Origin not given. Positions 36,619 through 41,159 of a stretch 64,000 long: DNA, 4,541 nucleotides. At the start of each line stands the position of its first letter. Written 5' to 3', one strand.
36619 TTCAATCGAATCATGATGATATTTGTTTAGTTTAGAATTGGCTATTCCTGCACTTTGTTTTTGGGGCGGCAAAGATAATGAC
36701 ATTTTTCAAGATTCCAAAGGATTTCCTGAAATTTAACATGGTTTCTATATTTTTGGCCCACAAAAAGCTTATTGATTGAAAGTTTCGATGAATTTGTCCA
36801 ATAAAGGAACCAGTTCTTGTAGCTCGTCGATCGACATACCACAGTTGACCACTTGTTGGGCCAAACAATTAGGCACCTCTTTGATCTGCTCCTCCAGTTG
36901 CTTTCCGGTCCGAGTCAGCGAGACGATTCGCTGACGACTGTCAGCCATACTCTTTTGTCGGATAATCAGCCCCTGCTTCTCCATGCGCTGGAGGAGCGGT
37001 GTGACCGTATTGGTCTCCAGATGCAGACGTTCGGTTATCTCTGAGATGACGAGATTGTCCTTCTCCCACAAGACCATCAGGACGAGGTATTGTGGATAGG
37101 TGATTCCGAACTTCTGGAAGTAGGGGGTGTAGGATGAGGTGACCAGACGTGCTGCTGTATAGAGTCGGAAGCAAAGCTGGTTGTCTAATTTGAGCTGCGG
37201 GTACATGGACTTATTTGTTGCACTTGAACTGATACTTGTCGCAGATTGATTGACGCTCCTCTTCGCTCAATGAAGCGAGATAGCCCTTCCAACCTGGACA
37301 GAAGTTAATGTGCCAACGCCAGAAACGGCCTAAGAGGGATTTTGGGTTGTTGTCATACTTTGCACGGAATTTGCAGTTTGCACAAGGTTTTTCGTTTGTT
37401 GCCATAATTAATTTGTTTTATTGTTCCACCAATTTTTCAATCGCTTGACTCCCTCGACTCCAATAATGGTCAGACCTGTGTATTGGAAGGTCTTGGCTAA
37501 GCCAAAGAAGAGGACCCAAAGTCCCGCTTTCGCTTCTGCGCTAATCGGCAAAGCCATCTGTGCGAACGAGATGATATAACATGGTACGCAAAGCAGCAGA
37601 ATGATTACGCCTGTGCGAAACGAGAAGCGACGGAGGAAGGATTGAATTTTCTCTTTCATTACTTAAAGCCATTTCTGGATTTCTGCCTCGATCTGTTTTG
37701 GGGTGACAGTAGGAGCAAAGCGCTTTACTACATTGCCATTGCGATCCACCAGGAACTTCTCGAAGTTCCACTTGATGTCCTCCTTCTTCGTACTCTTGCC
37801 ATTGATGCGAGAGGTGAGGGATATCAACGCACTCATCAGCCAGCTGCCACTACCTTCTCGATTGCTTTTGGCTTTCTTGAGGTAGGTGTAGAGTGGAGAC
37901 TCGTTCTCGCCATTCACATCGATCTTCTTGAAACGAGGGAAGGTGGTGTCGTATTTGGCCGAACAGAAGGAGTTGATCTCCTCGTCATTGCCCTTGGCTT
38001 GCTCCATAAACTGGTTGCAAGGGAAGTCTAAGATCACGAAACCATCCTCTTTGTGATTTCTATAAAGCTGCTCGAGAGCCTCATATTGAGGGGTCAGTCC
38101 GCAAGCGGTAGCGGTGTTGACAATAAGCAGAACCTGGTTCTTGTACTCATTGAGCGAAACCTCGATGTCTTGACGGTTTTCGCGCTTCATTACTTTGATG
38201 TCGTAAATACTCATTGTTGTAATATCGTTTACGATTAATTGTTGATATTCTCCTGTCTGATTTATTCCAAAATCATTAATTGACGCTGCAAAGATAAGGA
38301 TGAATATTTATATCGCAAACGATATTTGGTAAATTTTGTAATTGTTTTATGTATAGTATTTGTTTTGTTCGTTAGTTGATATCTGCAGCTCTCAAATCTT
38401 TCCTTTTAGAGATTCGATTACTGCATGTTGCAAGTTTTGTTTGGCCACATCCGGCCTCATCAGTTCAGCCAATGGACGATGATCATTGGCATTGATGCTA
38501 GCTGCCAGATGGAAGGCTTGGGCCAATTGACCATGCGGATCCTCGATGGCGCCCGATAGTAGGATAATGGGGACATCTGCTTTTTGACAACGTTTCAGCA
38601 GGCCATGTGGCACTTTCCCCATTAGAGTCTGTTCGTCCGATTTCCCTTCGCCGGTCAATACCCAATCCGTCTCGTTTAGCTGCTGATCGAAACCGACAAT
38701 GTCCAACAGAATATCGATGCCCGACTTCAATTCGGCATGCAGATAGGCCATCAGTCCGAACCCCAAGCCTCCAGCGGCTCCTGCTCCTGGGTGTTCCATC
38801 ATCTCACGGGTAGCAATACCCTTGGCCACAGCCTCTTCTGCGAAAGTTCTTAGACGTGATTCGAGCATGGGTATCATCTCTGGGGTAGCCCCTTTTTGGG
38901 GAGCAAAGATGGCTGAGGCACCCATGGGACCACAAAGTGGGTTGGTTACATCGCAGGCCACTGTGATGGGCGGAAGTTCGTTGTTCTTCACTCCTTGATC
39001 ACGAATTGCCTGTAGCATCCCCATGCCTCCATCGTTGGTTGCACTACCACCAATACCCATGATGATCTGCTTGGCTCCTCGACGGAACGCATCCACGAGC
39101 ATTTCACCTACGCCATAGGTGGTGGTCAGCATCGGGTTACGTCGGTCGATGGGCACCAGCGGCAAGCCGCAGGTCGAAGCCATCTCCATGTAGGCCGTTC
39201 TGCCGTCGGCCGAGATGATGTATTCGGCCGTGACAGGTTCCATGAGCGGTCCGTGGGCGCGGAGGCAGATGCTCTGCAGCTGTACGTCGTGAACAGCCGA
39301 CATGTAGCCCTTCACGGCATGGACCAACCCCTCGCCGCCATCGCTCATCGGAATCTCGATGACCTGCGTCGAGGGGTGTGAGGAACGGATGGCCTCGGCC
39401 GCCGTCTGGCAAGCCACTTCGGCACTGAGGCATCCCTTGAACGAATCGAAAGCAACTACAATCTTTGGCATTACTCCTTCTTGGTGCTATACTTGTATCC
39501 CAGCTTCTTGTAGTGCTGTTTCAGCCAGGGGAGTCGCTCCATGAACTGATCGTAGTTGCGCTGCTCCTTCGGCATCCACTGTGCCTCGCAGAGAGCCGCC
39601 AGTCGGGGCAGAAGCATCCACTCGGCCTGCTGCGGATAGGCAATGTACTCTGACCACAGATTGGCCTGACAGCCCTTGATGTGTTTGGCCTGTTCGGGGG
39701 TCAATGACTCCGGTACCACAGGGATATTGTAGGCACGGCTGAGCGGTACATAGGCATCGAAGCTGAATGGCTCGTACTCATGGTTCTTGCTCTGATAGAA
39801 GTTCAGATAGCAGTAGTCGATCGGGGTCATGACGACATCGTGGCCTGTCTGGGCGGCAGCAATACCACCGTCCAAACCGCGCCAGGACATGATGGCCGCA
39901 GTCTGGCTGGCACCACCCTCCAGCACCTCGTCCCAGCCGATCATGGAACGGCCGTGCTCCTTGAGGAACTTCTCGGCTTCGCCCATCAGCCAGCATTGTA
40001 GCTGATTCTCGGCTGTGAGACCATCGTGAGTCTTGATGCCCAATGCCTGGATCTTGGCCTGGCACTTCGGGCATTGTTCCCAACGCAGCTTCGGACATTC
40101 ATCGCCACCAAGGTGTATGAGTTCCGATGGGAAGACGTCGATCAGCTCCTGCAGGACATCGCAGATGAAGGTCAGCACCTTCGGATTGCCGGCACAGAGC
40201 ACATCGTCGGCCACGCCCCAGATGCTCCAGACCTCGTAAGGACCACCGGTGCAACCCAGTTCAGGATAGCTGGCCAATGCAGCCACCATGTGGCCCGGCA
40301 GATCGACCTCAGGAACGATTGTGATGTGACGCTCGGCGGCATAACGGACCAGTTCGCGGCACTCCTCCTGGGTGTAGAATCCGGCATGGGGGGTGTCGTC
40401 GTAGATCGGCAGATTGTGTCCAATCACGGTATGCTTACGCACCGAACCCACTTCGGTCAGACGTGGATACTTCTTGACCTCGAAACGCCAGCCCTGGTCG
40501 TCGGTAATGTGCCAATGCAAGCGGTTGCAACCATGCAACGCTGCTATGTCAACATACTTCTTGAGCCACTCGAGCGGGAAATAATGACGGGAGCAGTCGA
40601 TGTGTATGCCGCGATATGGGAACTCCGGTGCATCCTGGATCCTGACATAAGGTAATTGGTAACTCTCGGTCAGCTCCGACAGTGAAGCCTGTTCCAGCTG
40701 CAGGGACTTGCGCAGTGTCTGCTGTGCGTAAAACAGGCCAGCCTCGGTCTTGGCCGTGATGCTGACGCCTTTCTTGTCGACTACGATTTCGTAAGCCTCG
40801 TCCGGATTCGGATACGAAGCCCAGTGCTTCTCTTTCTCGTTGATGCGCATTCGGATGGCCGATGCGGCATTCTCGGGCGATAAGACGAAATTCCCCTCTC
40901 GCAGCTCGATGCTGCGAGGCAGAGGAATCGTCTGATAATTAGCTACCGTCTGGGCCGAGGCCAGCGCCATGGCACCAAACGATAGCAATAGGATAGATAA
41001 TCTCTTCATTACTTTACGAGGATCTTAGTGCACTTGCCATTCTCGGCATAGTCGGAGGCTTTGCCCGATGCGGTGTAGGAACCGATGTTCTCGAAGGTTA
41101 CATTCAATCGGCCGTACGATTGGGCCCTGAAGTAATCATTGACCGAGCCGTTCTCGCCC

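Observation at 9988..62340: Family of at least 18 GC-rich palindromic mosaic elements (GACCC terminus, C-tracts, C/G hairpin) scattered through the window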

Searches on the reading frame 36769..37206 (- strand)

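Call 61: search_protein_families(library=pfam, proteins=[window:36769-37206:-], max_evalue=0.00001)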
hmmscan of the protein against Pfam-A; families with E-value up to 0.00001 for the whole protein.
window:36769-37206:- (145 aa): 5 families
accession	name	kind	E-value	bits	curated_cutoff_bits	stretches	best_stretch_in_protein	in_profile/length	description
PF01047.28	MarR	-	1.8e-15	57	24.6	1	35-92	1-58/59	MarR family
PF22381.2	Staph_reg_Sar_Rot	-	1e-14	54.8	27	1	28-107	5-84/85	Transcriptional regulator SarA/Rot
PF12802.13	MarR_2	-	1.2e-09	38.6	27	1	33-92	1-61/61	MarR family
PF13463.12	HTH_27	-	6.3e-06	26.8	22.2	0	36-101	2-68/68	Winged helix DNA-binding domain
PF03965.22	Penicillinase_R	-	8.1e-06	26.6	22.6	0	41-137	7-114/115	Penicillinase repressor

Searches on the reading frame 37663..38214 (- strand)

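Call 61: search_protein_families(library=pfam, proteins=[window:37663-38214:-], max_evalue=0.00001)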
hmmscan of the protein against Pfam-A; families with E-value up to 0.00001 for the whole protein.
window:37663-38214:- (183 aa): 1 family
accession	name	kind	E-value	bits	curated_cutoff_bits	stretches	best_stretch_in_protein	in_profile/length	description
PF00255.25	GSHPx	-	3.3e-37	126.8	27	1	4-113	2-108/108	Glutathione peroxidase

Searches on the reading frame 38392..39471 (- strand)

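Call 61: search_protein_families(library=pfam, proteins=[window:38392-39471:-], max_evalue=0.00001)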
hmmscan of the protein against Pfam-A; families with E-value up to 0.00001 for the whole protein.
window:38392-39471:- (359 aa): 1 family
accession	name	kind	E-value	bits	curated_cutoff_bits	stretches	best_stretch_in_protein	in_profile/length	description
PF02595.20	Gly_kinase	-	2.1e-112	376.2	23.3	2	168-351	185-364/372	Glycerate kinase family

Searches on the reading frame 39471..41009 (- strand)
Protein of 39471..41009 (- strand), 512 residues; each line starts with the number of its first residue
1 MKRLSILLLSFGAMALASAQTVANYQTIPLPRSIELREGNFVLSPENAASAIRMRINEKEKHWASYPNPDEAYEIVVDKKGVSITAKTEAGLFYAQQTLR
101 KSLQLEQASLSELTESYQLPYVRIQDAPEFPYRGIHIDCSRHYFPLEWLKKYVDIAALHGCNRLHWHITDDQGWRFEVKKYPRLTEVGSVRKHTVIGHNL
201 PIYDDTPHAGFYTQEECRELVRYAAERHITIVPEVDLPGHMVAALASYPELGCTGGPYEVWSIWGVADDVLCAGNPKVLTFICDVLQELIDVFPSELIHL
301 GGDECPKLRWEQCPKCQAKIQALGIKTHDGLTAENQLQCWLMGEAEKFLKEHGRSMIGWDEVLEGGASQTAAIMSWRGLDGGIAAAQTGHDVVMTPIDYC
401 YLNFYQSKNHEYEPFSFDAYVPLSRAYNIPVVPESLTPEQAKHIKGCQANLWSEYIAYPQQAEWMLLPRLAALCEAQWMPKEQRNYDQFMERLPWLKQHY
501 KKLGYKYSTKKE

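Call 61: search_protein_families(library=pfam, proteins=[window:39471-41009:-], max_evalue=0.00001)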
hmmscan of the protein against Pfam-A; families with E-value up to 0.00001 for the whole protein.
window:39471-41009:- (512 aa): 2 families
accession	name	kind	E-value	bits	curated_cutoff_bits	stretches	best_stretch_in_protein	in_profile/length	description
PF00728.28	Glyco_hydro_20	-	1.2e-107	360.8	22.3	1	130-480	1-347/348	Glycosyl hydrolase family 20, catalytic domain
PF02838.20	Glyco_hydro_20b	-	3.9e-13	50.7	26.1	1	59-127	70-124/124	Glycosyl hydrolase family 20, domain 2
